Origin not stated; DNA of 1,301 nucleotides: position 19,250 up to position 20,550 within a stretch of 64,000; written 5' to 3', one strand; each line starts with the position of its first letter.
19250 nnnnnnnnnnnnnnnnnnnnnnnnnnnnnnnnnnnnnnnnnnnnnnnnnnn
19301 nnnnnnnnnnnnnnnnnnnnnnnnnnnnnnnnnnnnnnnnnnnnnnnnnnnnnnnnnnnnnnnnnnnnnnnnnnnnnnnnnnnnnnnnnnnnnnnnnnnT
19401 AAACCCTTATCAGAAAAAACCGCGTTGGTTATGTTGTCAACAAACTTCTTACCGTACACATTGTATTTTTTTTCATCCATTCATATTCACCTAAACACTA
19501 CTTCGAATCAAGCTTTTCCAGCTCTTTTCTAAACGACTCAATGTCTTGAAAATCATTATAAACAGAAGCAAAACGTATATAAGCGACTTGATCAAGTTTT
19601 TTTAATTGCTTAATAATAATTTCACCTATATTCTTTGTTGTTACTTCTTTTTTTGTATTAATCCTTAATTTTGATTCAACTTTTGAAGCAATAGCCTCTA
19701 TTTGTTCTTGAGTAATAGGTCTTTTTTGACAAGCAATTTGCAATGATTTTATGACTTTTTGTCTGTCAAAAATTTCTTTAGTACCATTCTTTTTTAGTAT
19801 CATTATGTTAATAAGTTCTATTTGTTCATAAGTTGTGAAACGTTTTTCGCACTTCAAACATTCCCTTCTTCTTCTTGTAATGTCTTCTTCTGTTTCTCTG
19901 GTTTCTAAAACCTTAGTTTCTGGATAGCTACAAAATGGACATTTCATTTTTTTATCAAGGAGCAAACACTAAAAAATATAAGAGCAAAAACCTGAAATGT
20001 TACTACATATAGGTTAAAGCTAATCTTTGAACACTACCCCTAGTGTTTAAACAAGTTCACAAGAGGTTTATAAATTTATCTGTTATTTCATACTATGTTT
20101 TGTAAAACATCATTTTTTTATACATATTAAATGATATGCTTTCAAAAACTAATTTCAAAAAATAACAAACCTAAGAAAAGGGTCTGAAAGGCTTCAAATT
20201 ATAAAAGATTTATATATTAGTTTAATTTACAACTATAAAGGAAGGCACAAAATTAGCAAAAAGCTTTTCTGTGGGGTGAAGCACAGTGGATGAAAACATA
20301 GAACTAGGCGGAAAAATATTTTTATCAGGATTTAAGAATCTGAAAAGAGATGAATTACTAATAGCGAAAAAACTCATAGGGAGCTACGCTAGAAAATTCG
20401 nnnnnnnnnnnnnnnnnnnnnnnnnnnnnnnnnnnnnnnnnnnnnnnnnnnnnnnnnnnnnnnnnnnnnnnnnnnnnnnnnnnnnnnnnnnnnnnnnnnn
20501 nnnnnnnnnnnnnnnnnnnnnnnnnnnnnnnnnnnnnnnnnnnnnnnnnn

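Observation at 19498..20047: nrdR-nrdJ operon in an archaeon with an NrdR-box-like palindrome upstream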

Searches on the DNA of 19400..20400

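Call 67: search_rna_families(source=window, start=19400, end=20400, threshold=evalue, max_evalue=1)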
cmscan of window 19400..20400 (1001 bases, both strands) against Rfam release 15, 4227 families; matches with E-value up to 1: 0.
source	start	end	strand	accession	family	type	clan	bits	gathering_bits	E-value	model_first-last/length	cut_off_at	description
